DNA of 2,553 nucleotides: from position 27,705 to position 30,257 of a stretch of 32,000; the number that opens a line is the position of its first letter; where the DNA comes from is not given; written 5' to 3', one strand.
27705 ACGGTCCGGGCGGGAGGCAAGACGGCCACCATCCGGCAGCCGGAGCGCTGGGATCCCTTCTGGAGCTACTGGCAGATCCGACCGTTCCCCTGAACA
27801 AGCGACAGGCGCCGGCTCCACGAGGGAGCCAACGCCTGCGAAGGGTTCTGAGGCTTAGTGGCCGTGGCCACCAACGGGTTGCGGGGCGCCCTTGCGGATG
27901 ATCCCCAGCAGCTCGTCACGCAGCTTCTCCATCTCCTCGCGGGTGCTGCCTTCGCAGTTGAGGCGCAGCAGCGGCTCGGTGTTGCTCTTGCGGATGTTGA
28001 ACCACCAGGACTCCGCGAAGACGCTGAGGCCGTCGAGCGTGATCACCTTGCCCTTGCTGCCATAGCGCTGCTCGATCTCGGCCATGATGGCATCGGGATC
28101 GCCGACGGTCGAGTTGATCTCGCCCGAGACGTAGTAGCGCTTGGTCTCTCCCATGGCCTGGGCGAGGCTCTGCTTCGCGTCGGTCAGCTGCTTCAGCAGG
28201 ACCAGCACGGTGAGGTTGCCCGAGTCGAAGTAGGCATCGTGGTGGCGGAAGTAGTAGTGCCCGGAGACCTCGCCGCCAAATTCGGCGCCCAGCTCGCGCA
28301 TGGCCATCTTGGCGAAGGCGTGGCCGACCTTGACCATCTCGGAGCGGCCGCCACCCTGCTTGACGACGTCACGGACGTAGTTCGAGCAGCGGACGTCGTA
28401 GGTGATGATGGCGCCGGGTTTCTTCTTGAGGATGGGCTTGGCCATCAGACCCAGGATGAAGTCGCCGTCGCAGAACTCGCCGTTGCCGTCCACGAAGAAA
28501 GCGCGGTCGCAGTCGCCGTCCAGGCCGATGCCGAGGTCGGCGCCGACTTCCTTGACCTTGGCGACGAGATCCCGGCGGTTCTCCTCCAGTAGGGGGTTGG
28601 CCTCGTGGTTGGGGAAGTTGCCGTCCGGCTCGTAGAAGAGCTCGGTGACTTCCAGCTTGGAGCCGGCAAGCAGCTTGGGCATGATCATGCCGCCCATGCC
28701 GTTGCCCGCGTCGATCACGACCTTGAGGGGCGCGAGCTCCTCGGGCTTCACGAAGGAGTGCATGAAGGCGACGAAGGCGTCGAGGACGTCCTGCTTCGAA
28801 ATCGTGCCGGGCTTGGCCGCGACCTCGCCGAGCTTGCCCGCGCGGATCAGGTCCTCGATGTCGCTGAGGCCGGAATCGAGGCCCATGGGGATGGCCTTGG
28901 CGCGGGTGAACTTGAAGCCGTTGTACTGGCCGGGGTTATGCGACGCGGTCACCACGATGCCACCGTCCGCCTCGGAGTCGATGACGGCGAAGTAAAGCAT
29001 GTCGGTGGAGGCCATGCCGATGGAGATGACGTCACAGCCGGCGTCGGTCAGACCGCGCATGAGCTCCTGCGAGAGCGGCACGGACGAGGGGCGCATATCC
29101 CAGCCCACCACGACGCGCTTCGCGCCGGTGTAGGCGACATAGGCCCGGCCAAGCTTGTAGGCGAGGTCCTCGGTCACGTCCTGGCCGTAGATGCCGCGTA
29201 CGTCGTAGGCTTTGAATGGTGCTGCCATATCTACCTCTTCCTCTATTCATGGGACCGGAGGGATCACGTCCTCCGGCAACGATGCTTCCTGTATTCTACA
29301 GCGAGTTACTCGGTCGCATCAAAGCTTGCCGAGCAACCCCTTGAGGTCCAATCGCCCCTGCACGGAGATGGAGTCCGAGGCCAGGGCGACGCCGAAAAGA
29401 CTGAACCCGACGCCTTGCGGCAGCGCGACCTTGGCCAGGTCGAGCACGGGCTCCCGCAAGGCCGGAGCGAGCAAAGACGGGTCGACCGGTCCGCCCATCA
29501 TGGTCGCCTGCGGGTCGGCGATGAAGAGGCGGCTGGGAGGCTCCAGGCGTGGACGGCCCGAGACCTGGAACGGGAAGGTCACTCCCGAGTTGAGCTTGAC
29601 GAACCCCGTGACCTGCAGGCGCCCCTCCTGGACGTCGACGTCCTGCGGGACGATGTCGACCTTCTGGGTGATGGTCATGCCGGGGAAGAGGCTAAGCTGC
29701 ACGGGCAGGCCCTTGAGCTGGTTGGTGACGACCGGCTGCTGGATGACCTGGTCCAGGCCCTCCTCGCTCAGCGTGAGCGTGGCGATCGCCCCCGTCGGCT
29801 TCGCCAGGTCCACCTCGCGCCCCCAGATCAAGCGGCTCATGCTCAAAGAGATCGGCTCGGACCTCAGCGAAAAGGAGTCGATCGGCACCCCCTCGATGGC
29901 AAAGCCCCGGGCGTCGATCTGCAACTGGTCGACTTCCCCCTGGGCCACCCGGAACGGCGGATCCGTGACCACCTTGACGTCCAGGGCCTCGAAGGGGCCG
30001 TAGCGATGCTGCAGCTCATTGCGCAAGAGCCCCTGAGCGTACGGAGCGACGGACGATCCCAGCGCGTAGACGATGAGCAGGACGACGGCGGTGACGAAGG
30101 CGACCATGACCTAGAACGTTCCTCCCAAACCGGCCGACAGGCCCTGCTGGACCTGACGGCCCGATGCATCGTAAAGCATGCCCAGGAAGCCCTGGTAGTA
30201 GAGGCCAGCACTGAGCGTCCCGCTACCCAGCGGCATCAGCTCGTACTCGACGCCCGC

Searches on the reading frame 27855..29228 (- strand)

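Call 36: search_protein_families(library=pfam, proteins=[window:27855-29228:-], max_evalue=0.00001)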
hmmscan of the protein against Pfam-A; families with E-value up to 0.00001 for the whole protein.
window:27855-29228:- (457 aa): 4 families
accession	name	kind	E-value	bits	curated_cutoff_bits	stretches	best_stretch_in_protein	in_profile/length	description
PF02878.22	PGM_PMM_I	-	1.4e-34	119.2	22.5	1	5-130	4-133/138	Phosphoglucomutase/phosphomannomutase, alpha/beta/alpha domain I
PF02879.22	PGM_PMM_II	-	2.8e-23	82.9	29.3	1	151-250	2-103/103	Phosphoglucomutase/phosphomannomutase, alpha/beta/alpha domain II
PF02880.22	PGM_PMM_III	-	3.3e-21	76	20.7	1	254-364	1-114/115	Phosphoglucomutase/phosphomannomutase, alpha/beta/alpha domain III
PF00408.26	PGM_PMM_IV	-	1.3e-11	44.8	23.1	1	370-441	1-66/68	Phosphoglucomutase/phosphomannomutase, C-terminal domain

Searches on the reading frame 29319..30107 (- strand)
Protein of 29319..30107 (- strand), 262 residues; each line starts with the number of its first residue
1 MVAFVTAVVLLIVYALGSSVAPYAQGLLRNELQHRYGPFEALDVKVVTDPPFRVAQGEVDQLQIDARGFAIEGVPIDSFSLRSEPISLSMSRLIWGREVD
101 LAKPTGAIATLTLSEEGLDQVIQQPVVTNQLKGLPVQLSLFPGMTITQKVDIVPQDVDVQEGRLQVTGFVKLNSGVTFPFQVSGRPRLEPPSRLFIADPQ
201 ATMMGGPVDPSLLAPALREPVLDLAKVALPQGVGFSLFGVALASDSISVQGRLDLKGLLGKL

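Call 36: search_protein_families(library=pfam, proteins=[window:29319-30107:-], max_evalue=0.00001)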
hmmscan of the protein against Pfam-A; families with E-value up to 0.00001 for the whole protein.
window:29319-30107:- (262 aa): 1 family
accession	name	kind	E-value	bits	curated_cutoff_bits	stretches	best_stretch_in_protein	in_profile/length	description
PF11209.13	LmeA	-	1e-20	75.2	27.3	1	23-251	9-216/217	LmeA-like phospholipid-binding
